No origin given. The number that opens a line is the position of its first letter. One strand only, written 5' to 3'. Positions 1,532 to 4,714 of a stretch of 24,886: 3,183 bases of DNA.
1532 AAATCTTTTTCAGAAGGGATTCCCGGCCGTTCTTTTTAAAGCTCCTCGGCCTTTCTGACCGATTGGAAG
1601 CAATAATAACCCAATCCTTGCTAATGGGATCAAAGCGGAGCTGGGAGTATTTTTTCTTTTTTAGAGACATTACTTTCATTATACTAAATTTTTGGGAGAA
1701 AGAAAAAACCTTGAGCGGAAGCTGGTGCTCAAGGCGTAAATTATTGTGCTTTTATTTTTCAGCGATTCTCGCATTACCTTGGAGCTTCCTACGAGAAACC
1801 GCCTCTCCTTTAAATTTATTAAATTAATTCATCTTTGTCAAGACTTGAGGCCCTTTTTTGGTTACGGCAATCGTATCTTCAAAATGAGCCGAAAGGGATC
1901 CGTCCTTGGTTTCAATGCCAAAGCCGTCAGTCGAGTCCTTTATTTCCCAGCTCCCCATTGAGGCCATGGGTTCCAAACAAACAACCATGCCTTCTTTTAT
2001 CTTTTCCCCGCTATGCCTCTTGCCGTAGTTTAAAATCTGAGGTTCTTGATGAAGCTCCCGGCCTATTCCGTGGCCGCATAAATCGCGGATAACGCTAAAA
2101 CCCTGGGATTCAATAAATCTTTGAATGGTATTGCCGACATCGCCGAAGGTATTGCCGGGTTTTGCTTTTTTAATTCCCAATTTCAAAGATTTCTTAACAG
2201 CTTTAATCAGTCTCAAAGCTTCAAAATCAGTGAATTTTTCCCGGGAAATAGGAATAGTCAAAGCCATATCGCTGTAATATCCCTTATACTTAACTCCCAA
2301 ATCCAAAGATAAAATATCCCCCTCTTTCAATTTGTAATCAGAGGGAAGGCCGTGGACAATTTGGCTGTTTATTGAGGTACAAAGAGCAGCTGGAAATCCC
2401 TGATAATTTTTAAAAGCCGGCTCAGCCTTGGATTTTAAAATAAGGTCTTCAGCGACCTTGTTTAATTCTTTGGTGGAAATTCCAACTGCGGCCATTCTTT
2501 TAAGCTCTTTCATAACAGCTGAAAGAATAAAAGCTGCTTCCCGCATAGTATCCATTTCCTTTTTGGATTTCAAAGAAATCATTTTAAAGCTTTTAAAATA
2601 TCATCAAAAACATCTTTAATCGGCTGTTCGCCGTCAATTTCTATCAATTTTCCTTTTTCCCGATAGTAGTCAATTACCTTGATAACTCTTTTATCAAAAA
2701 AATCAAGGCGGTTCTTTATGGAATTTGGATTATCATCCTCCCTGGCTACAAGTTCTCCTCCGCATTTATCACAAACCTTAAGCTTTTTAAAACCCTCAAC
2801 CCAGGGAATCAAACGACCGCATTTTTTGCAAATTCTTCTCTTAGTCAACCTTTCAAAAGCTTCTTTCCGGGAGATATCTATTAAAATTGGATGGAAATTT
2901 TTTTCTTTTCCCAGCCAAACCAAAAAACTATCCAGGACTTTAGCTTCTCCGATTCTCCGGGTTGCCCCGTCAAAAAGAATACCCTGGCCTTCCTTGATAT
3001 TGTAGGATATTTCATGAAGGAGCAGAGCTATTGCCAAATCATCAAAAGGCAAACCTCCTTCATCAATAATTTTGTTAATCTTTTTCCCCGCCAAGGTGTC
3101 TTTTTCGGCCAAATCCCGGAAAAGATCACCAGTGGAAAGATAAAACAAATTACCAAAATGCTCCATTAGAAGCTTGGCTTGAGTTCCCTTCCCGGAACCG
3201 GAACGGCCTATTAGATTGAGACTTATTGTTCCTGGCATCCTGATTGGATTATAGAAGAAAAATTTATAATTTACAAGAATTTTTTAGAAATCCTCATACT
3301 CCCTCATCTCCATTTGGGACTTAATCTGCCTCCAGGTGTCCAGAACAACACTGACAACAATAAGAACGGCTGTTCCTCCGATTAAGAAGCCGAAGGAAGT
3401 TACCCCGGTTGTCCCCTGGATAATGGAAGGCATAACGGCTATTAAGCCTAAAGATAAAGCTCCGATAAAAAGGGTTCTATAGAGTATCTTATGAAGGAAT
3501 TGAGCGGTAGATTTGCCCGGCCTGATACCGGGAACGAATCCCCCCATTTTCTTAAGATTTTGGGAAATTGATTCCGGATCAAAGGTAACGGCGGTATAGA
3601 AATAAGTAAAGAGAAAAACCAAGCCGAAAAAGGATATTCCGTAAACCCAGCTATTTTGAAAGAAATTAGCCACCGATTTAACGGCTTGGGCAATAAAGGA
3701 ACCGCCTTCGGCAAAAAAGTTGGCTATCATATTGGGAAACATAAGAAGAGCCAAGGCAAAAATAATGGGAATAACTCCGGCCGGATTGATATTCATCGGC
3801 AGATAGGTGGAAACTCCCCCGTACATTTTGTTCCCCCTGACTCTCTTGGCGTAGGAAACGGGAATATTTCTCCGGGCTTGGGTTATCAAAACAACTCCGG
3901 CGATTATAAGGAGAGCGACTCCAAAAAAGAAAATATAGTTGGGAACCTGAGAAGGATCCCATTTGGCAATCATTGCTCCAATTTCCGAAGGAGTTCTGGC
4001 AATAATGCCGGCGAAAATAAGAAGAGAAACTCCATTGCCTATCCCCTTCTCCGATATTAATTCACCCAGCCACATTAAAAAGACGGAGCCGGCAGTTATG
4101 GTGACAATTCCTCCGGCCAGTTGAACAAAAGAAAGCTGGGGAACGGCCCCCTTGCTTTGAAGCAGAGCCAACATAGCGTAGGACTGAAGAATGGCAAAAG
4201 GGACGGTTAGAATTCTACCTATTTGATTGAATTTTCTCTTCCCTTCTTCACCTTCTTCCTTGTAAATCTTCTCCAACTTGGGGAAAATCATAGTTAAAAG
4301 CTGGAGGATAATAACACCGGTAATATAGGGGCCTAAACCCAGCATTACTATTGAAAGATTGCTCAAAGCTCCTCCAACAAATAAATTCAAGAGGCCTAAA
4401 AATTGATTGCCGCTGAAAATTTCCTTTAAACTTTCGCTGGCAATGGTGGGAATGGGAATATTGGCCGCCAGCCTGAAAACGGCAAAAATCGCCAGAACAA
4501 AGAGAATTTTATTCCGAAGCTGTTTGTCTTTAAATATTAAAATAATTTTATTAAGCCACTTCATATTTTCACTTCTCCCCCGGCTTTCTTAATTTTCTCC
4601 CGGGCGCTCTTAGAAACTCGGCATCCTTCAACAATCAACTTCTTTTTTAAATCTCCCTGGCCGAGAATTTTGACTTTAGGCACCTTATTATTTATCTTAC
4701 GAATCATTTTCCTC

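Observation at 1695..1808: Candidate riboswitch-like RNA: loop 1 can either kiss the terminator loop or invade the terminator stem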

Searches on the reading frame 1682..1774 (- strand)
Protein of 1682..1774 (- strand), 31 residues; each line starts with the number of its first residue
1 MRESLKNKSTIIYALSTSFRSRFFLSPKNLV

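Call 45: search_protein_families(library=pfam, proteins=[window:1682-1774:-], max_evalue=0.01)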
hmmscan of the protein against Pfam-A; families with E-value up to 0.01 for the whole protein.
seq(31 aa): 0 families

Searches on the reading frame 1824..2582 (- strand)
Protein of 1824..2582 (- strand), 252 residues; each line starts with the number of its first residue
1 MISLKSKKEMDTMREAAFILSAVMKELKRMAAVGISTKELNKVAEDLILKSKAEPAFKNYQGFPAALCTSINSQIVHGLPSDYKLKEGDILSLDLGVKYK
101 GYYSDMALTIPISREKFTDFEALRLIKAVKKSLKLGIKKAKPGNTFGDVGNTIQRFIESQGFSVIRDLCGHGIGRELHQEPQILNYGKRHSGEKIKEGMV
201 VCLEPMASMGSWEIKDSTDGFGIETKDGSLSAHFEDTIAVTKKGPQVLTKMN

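Call 11: find_related_loci(query=window:1827-2582:-, collection=genome_contigs, flank=3000)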
Query window:1827-2582:- (252 aa) in genome_contigs; peptide patterns used: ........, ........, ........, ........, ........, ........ (x = any residue, [..] = any of these).
159 stretches matched a pattern; 85 encode a relative of the query (tblastn E <= 1e-3); the best 80 are kept; 80 distinct loci.
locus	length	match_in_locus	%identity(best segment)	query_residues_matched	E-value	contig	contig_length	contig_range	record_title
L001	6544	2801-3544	64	1-251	5e-112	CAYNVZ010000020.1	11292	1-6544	MAG TPA_asm: uncultured Candidatus Saccharibacteria bacterium isolate binchicken_co256_230 genome assembly, contig: NODE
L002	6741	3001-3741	64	1-250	3e-110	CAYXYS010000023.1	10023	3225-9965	MAG TPA_asm: uncultured Candidatus Saccharibacteria bacterium isolate binchicken_co19_586 genome assembly, contig: NODE_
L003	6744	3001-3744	63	1-251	6e-110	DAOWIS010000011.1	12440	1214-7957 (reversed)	MAG TPA_asm: bacterium isolate CSMAG_2049 CSMAG_2049_k141_807131_length_12440_cov_28.0000, whole genome shotgun sequence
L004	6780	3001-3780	60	2-251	1e-108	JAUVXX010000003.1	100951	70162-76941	MAG: bacterium isolate CSMAG_1227 CSMAG_1227_k141_603976_length_100951_cov_11.0000, whole genome shotgun sequence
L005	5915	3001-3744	60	1-251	7e-105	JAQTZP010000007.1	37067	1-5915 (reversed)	MAG: Candidatus Paceibacterota bacterium isolate STC_63 NODE_2235_length_37067_cov_5.153438_Sandtown_C, whole genome sho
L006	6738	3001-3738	61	1-249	9e-105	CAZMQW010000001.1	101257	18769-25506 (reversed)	MAG TPA_asm: uncultured Candidatus Saccharibacteria bacterium isolate binchicken_co34_534 genome assembly, contig: NODE_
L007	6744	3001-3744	61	1-251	2e-104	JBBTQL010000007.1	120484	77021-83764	MAG: Patescibacteria group bacterium isolate H43-bin081_1 H43_bin081_1_000000000007, whole genome shotgun sequence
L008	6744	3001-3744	59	1-251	2e-104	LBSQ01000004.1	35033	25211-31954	MAG: Parcubacteria group bacterium GW2011_GWA2_37_10 US35_C0004, whole genome shotgun sequence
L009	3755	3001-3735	60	2-249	1e-103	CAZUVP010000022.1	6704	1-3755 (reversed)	MAG TPA_asm: uncultured Candidatus Saccharibacteria bacterium isolate binchicken_co100_430 genome assembly, contig: NODE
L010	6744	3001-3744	61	1-251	3e-103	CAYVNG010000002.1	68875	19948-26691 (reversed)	MAG TPA_asm: uncultured Candidatus Saccharibacteria bacterium isolate SRP098346_co1_454 genome assembly, contig: NODE_12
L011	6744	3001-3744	59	1-251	2e-101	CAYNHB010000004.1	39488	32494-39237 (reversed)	MAG TPA_asm: uncultured Candidatus Saccharibacteria bacterium isolate SRP178699_co2_133 genome assembly, contig: NODE_38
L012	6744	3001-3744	59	1-251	5e-101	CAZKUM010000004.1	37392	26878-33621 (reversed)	MAG TPA_asm: uncultured Candidatus Saccharibacteria bacterium isolate binchicken_co266_246 genome assembly, contig: NODE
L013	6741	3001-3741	58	1-250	1e-100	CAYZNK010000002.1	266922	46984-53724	MAG TPA_asm: uncultured Candidatus Saccharibacteria bacterium isolate SRP192927_co10_109 genome assembly, contig: NODE_4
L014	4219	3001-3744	59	1-251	3e-100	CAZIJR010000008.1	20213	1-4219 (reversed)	MAG TPA_asm: uncultured Candidatus Saccharibacteria bacterium isolate SRP178699_co1_410 genome assembly, contig: NODE_31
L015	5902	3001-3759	61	1-251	1e-99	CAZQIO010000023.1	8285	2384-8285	MAG TPA_asm: uncultured Candidatus Saccharibacteria bacterium isolate binchicken_co71_171 genome assembly, contig: NODE_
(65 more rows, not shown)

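Call 12: find_encoding_contigs(protein=window:1827-2582:-, flank=4000, max_places=10)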
Protein window:1827-2582:- (252 aa): 1 contig read that carries it; 1 place shown.
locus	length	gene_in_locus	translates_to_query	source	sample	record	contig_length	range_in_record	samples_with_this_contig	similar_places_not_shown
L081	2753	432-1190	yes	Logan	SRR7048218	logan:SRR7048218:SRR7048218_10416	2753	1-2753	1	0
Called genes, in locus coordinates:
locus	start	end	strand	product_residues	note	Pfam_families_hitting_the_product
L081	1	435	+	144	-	?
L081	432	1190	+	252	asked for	PF00557:Peptidase_M24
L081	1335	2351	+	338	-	PF01087:GalP_UDP_transf, PF16285:DUF4931_N, PF01230:HIT (faint), PF16268:DUF4921 (weak), PF02744:GalP_UDP_tr_C (weak)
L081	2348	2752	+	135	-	?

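Call 15: find_homologous_proteins(query=window:1827-2582:-, max_evalue=1e-60)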
Query window:1827-2582:- (252 aa): 5330 proteins with E <= 1e-60 among 8000 candidates; the best 120 are listed.
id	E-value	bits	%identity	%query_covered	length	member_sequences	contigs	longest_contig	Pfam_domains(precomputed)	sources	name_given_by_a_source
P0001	3.5e-161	552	100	100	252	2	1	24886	PF00557.30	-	-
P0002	8.7e-110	384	66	99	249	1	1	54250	PF00557.30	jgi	-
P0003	7.8e-109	381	66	99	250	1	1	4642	PF00557.30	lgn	-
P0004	1.3e-108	380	66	100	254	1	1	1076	PF00557.30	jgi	-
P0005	1.3e-108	380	66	99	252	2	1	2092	PF00557.30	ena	-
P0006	3.1e-108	379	65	100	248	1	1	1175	PF00557.30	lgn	-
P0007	7.6e-108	377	68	99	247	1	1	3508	PF00557.30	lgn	-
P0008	9.5e-108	377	66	100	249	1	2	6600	PF00557.30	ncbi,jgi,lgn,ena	-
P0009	2.0e-107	376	66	100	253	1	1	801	PF00557.30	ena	-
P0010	2.3e-107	376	68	99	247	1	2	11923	PF00557.30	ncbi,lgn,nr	ncbi:MAG: type I methionyl aminopeptidase [Patescibacteria group bacterium]|nr:type I methionyl amin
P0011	2.8e-107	376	67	99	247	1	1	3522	PF00557.30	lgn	-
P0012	9.0e-107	374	67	100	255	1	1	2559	PF00557.30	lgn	-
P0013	1.2e-106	374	66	100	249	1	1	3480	PF00557.30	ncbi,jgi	-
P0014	1.2e-106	373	62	100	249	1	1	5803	PF00557.30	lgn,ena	-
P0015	3.3e-106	372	64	100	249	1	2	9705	PF00557.30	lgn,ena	-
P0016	5.2e-106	371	62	100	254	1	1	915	PF00557.30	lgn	-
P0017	6.3e-106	371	64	100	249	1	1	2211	PF00557.30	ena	-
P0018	7.2e-106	371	63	100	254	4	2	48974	PF00557.30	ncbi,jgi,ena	-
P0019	9.4e-106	371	65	99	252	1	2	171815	PF00557.30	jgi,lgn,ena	-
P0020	1.2e-105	370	64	99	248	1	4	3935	PF00557.30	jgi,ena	-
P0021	2.2e-105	369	63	100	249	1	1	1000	PF00557.30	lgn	-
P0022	2.4e-105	369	62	100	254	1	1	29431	PF00557.30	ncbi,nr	ncbi:type I methionyl aminopeptidase [bacterium]|nr:type I methionyl aminopeptidase [bacterium]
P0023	3.2e-105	369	66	95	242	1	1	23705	PF00557.30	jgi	-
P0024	4.5e-105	368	65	100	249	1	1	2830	PF00557.30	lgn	-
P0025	1.1e-104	367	66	99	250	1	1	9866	PF00557.30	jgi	jgi:methionyl aminopeptidase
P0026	1.2e-104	367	67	99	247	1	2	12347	PF00557.30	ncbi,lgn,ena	-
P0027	1.2e-104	367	66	99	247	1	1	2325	PF00557.30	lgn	-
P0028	1.5e-104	367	66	99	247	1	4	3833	PF00557.30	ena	-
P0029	1.7e-104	366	62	100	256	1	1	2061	PF00557.30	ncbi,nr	ncbi:MAG TPA: type I methionyl aminopeptidase [Candidatus Atribacteria bacterium]|nr:type I methiony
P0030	3.1e-104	366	63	100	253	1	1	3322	PF00557.30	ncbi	-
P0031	3.6e-104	365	65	99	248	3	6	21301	PF00557.30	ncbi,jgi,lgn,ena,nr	ncbi:type I methionyl aminopeptidase [bacterium]|nr:type I methionyl aminopeptidase [bacterium]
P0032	5.4e-104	365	62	100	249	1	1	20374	PF00557.30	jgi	-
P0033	6.3e-104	365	64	100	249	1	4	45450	PF00557.30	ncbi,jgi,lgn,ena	-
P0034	7.4e-104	364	62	100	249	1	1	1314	PF00557.30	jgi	-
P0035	7.9e-104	364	64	100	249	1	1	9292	PF00557.30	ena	-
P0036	8.6e-104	364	66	99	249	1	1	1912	PF00557.30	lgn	-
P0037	9.6e-104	364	63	100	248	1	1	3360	PF00557.30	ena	-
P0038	1.0e-103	364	65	100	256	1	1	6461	PF00557.30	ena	-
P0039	1.1e-103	364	63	100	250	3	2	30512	PF00557.30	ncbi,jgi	-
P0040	1.1e-103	364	65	99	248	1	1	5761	PF00557.30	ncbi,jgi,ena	-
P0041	1.8e-103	363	63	100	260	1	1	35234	PF00557.30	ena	-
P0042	2.1e-103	363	68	95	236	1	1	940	PF00557.30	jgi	-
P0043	2.2e-103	363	64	99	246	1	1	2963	PF00557.30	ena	-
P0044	3.2e-103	362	62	100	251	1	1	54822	PF00557.30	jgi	-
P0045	4.3e-103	362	64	100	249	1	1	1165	PF00557.30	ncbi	-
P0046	4.6e-103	362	63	100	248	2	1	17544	PF00557.30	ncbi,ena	-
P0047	4.7e-103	362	64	99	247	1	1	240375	PF00557.30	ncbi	-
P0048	4.9e-103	362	63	100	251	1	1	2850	PF00557.30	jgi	-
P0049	6.1e-103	361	65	99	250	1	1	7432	PF00557.30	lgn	-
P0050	6.2e-103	361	63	100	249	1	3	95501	PF00557.30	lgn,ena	-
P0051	8.9e-103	361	63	100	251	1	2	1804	PF00557.30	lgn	-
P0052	9.3e-103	361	62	100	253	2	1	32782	PF00557.30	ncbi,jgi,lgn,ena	-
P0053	1.4e-102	360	65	100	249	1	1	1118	PF00557.30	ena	-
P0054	1.5e-102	360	63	99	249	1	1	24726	PF00557.30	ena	-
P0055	1.5e-102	360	63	100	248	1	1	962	PF00557.30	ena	-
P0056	1.6e-102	360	63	100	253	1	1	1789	PF00557.30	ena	-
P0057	1.7e-102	360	63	100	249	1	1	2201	PF00557.30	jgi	-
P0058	1.7e-102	360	62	100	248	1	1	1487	PF00557.30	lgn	-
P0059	2.0e-102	360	63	99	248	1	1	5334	PF00557.30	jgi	-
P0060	2.2e-102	360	63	100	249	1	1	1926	PF00557.30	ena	-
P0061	2.2e-102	360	63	100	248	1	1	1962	PF00557.30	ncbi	-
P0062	2.6e-102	359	62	99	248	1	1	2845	PF00557.30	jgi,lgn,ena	-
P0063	2.6e-102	359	63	99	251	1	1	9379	PF00557.30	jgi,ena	-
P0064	3.0e-102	359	63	100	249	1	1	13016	PF00557.30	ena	-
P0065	3.1e-102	359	62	100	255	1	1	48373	PF00557.30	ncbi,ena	-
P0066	4.2e-102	359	63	100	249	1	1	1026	PF00557.30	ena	-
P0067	4.2e-102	359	64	99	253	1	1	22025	PF00557.30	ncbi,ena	-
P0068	4.3e-102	359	60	100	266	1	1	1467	PF00557.30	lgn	-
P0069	4.8e-102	358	63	99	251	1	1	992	PF00557.30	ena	-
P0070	5.0e-102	358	62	99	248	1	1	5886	PF00557.30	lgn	-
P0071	5.1e-102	358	63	100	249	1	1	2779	PF00557.30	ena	-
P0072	5.2e-102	358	63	99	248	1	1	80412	PF00557.30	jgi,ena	-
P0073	5.4e-102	358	61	100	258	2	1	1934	PF00557.30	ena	-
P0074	6.4e-102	358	65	100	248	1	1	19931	PF00557.30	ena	-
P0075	6.8e-102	358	63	100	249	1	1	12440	PF00557.30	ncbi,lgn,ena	-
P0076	8.4e-102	358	64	100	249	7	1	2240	PF00557.30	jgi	-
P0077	8.7e-102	358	62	99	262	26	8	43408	PF00557.30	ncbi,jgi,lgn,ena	-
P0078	9.9e-102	357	61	100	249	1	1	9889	PF00557.30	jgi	jgi:methionyl aminopeptidase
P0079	1.1e-101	357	64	100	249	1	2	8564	PF00557.30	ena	-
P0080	1.3e-101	357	60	99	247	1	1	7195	PF00557.30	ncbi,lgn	-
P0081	1.5e-101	357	64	100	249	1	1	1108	PF00557.30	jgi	-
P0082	1.6e-101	357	61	99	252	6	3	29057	PF00557.30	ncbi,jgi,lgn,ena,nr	ncbi:type I methionyl aminopeptidase [bacterium]|nr:type I methionyl aminopeptidase [bacterium]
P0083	1.7e-101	357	62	100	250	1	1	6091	PF00557.30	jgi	-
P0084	2.2e-101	356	63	99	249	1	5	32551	PF00557.30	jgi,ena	-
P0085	2.4e-101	356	62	100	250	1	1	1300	PF00557.30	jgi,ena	-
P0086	2.7e-101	356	63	100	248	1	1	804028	PF00557.30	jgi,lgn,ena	-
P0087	2.8e-101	356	64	99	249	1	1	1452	PF00557.30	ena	-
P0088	3.1e-101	356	65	99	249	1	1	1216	PF00557.30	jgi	-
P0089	3.1e-101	356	63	100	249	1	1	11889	PF00557.30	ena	-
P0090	3.8e-101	356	64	100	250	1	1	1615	PF00557.30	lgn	-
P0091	4.0e-101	355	65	99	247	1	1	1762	PF00557.30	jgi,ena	-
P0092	4.0e-101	355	63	100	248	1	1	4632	PF00557.30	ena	-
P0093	4.0e-101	355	64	99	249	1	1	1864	PF00557.30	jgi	-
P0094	4.2e-101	355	63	99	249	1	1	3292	PF00557.30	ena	-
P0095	4.3e-101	355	63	99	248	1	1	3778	PF00557.30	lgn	-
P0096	4.9e-101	355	61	100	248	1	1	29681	PF00557.30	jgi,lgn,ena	-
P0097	5.1e-101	355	60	99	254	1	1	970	PF00557.30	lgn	-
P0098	5.2e-101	355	64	100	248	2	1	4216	PF00557.30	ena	-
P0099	5.4e-101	355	62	99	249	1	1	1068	PF00557.30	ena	-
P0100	6.2e-101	355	63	99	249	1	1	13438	PF00557.30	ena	-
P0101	6.3e-101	355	62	99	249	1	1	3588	PF00557.30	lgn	-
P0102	6.7e-101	355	62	99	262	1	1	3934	PF00557.30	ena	-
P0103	6.9e-101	355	63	100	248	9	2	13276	PF00557.30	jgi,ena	-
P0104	7.8e-101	354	63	100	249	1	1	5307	PF00557.30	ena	-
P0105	8.2e-101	354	63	99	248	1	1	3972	PF00557.30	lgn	-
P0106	8.2e-101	354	63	100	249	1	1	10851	PF00557.30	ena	-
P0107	8.9e-101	354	63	100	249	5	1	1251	PF00557.30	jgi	-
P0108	9.0e-101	354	64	100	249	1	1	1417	PF00557.30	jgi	-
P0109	9.4e-101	354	63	99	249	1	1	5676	PF00557.30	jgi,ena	-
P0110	9.8e-101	354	62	100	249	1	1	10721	PF00557.30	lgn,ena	-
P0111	1.1e-100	354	65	100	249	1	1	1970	PF00557.30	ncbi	-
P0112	1.1e-100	354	64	100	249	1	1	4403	PF00557.30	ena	-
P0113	1.1e-100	354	63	100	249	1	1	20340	PF00557.30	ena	-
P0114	1.1e-100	354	64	100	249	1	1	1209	PF00557.30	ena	-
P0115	1.2e-100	354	62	99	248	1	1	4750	PF00557.30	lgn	-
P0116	1.2e-100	354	62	99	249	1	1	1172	PF00557.30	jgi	-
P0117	1.3e-100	354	63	99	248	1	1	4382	PF00557.30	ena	-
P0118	1.3e-100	354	62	99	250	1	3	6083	PF00557.30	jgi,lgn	-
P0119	1.4e-100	354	63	99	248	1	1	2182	PF00557.30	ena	-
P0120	1.5e-100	354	63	99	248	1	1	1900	PF00557.30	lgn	-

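Call 16: find_related_loci(query=window:1827-2582:-, collection=metagenome_contigs, flank=2500)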
Query window:1827-2582:- (252 aa) in metagenome_contigs; peptide patterns used: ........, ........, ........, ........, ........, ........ (x = any residue, [..] = any of these).
353 stretches matched a pattern; 251 encode a relative of the query (tblastn E <= 1e-3); the best 80 are kept; 80 distinct loci.
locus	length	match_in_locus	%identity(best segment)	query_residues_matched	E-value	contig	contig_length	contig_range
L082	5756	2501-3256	92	1-252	2e-159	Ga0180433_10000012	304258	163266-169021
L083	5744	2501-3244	64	1-251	4e-112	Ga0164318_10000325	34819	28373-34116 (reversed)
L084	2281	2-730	67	5-250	2e-117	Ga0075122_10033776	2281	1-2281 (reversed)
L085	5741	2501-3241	64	1-250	1e-110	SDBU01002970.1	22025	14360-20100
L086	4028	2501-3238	63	1-249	6e-110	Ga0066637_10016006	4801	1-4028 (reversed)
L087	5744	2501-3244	64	1-251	3e-109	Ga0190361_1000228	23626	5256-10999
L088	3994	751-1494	63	1-251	3e-109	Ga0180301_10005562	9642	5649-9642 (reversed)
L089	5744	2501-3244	63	1-251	2e-108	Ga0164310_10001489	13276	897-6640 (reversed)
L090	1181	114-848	63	4-251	5e-118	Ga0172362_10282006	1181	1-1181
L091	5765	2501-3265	60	2-251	9e-108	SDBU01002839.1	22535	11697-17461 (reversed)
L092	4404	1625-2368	62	1-251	1e-107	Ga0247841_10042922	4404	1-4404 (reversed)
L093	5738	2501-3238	63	1-249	7e-107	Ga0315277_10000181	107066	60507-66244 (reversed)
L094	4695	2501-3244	62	1-251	2e-106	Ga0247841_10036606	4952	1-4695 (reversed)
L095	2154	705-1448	61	1-251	9e-112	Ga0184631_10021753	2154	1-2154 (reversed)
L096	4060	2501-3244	62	1-251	1e-106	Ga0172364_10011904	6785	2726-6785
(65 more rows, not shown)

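Call 45: search_protein_families(library=pfam, proteins=[window:1824-2582:-], max_evalue=0.01)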
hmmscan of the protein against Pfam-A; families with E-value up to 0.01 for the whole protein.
window:1824-2582:- (252 aa): 1 family
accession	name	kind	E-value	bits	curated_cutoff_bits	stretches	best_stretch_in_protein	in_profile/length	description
PF00557.29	Peptidase_M24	-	3.8e-52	177.5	23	1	12-242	2-208/208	Metallopeptidase family M24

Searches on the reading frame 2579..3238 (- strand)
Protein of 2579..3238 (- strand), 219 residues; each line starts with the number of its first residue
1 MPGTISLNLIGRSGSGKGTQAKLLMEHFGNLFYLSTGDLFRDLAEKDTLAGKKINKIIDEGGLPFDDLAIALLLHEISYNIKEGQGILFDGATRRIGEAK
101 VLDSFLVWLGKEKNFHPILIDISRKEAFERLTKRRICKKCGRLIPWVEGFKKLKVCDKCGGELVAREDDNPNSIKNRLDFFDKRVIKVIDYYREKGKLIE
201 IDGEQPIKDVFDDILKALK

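Call 45: search_protein_families(library=pfam, proteins=[window:2579-3238:-], max_evalue=0.01)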
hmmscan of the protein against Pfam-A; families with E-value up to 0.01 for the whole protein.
window:2579-3238:- (219 aa): 7 families
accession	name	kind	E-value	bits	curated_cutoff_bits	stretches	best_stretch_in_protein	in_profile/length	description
PF00406.28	ADK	-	9.2e-29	100.9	26.8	1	9-196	1-150/151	Adenylate kinase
PF13207.12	AAA_17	-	3.2e-15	57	27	1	11-135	2-123/136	AAA domain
PF13238.12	AAA_18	-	2.4e-07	31.7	29.4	1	9-135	3-112/128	AAA domain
PF05191.20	ADK_lid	-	5.4e-06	26.6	26.6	1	134-168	1-36/36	Adenylate kinase, active site lid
PF02223.23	Thymidylate_kin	-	2.6e-05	24.4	27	0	13-73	5-60/185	Thymidylate kinase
PF13671.12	AAA_33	-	0.0045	17.7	27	1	9-134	4-118/143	AAA domain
PF18508.7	zf_C2H2_13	-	0.0048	16.9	26.5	0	127-142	10-25/42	Zinc finger domain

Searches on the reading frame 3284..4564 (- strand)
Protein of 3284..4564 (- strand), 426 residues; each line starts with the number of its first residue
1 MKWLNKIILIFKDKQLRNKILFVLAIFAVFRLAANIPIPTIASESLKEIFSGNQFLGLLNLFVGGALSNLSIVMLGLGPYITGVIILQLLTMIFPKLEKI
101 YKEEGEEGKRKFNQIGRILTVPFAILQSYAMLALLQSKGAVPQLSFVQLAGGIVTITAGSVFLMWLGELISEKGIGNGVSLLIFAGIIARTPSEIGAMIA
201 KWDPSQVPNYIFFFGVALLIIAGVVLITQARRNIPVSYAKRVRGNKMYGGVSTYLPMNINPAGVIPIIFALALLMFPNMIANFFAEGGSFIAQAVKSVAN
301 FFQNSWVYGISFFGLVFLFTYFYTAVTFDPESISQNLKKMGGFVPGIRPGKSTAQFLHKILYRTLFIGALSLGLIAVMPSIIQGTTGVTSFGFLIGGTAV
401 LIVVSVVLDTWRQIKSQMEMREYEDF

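Call 45: search_protein_families(library=pfam, proteins=[window:3284-4564:-], max_evalue=0.01)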
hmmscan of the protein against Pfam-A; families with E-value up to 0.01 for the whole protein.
window:3284-4564:- (426 aa): 1 family
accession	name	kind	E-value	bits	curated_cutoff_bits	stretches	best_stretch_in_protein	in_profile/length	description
PF00344.25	SecY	-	7.1e-101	338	32.2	1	71-410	1-305/306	SecY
